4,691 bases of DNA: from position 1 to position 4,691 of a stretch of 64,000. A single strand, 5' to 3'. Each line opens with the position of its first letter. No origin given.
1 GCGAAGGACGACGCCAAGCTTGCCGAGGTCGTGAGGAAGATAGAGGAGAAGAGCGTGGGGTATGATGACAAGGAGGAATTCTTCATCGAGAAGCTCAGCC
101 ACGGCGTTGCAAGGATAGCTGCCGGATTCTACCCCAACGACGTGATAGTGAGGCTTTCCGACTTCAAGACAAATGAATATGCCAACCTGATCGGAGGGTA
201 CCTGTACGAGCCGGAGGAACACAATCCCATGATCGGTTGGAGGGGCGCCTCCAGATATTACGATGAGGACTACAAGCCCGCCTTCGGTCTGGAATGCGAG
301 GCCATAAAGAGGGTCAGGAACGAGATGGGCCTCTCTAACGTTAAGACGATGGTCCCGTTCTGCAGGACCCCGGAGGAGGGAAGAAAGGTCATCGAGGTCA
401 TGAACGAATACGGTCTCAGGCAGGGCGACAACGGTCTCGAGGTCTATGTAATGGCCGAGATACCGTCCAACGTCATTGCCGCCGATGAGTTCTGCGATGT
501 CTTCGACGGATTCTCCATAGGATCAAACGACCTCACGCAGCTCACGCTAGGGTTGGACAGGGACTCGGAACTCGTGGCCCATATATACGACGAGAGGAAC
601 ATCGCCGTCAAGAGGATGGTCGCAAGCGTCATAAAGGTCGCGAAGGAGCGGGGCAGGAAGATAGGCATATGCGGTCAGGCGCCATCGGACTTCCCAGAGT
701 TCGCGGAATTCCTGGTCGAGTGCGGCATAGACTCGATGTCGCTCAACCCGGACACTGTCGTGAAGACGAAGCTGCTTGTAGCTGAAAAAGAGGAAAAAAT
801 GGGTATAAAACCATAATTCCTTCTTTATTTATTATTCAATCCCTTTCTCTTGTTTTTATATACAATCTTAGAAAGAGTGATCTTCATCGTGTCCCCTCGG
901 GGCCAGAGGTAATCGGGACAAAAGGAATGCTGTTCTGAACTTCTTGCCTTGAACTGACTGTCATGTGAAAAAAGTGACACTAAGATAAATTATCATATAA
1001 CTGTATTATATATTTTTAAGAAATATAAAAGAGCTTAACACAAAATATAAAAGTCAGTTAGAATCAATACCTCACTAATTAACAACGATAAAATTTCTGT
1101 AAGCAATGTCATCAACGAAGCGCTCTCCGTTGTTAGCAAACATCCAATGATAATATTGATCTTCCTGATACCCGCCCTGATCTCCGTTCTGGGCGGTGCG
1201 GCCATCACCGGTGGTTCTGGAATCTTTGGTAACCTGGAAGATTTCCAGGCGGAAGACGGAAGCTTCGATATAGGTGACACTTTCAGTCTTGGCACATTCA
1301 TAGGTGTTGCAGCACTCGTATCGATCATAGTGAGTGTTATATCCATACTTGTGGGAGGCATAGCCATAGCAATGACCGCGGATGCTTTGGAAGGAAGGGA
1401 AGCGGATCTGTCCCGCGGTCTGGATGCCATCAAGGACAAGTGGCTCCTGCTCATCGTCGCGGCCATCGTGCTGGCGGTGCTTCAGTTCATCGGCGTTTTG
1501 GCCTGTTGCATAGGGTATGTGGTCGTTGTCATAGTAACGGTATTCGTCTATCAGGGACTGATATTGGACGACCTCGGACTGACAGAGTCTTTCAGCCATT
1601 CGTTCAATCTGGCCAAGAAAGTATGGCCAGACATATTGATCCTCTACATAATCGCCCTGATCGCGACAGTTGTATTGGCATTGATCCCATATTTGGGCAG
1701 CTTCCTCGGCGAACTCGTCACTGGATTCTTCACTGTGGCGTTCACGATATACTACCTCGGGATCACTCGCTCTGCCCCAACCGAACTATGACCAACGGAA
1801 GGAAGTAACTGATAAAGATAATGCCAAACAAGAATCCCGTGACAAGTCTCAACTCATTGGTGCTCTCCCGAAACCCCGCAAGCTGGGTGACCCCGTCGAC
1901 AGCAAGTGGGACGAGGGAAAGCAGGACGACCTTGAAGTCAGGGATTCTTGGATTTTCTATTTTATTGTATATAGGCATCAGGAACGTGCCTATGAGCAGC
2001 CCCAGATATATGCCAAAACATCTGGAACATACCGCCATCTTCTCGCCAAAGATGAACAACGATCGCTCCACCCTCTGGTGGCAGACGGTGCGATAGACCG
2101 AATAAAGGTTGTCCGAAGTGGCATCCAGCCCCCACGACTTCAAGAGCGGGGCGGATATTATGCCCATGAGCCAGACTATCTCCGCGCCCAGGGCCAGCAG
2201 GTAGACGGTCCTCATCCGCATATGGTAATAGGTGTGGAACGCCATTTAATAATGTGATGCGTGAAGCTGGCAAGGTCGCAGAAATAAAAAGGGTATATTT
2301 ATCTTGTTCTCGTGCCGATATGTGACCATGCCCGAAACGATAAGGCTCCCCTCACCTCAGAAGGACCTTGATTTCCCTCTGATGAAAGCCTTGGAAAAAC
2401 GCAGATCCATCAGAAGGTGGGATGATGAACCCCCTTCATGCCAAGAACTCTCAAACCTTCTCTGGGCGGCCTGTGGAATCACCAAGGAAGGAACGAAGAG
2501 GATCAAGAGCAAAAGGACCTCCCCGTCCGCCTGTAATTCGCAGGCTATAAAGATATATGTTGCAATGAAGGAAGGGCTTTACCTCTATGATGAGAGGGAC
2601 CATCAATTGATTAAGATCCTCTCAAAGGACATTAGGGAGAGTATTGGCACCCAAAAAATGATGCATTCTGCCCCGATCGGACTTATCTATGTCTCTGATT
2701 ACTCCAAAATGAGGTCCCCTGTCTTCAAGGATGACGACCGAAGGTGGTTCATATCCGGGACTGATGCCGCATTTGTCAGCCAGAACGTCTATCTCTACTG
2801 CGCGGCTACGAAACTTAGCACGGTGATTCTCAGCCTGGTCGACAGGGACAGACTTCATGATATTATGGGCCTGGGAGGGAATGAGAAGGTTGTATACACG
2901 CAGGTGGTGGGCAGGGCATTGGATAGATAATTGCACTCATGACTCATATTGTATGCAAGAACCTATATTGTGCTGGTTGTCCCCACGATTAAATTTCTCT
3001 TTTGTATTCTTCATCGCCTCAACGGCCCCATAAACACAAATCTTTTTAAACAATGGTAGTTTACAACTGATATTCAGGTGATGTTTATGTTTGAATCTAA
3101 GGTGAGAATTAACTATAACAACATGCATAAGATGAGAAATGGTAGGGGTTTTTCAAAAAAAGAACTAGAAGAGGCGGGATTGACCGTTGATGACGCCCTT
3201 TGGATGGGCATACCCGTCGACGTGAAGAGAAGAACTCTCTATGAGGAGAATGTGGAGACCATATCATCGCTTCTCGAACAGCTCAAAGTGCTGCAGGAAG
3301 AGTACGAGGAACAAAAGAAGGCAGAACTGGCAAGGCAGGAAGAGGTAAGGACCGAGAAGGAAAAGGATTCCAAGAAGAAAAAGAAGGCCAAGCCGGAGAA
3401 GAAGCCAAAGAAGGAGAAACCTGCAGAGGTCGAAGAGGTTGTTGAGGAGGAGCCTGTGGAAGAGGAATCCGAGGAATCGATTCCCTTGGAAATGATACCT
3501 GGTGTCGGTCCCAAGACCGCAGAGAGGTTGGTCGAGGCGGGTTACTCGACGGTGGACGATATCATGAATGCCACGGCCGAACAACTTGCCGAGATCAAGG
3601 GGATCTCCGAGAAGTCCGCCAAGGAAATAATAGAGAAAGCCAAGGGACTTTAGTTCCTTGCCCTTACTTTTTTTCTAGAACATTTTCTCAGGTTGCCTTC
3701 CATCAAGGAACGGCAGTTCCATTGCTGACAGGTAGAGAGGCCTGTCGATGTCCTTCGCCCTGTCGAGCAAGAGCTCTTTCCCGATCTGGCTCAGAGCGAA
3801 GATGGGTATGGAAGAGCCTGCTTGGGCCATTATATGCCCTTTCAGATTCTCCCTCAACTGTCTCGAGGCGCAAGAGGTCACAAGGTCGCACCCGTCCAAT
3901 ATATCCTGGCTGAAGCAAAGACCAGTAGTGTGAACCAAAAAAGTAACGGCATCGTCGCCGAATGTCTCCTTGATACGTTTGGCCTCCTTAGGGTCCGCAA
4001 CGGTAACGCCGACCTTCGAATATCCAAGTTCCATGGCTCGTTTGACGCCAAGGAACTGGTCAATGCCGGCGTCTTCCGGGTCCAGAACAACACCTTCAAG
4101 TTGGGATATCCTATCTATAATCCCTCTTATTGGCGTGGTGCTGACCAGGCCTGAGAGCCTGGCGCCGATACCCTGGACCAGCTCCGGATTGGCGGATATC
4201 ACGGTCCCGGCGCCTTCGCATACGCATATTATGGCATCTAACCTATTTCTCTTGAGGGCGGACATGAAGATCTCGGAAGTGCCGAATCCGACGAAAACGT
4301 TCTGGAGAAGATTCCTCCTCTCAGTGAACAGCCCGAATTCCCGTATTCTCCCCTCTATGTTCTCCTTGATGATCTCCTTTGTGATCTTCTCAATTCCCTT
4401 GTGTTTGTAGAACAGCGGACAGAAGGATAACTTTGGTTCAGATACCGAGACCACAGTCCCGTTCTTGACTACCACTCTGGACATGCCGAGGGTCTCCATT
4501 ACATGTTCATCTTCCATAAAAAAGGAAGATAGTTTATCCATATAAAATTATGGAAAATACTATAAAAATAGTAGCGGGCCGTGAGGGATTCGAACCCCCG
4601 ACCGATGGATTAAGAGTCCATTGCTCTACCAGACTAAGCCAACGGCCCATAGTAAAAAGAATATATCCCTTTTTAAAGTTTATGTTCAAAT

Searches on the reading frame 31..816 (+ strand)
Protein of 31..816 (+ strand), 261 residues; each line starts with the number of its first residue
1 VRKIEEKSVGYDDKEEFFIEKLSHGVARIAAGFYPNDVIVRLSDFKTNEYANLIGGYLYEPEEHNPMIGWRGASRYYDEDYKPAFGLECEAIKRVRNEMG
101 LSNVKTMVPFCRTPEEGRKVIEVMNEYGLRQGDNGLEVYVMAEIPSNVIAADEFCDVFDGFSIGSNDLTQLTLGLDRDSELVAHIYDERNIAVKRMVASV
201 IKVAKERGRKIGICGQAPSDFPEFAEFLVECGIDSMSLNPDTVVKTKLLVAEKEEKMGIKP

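Call 40: search_protein_families(library=pfam, proteins=[window:31-816:+], max_evalue=0.00001)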
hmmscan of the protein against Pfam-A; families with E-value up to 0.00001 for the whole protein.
window:31-816:+ (261 aa): 1 family
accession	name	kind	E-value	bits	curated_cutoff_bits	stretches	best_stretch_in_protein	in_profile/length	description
PF02896.24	PEP-utilizers_C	-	1.8e-58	198.5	22.8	1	19-253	61-291/293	PEP-utilising enzyme, PEP-binding domain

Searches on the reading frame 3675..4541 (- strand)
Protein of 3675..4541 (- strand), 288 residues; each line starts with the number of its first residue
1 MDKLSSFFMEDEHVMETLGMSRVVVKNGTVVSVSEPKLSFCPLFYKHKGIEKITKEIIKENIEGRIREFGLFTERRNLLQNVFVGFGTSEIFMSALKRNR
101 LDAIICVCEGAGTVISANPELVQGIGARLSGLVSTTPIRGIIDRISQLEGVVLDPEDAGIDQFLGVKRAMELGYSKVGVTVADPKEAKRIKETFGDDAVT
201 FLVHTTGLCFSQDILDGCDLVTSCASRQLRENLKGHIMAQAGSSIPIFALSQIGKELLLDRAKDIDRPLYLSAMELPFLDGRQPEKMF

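Call 40: search_protein_families(library=pfam, proteins=[window:3675-4541:-], max_evalue=0.00001)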
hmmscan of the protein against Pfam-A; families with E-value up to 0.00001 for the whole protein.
window:3675-4541:- (288 aa): 1 family
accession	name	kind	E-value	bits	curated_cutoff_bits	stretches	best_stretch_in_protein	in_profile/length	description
PF09872.14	DUF2099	-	2.1e-98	329.1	25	1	13-263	1-257/257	Uncharacterized protein conserved in archaea (DUF2099)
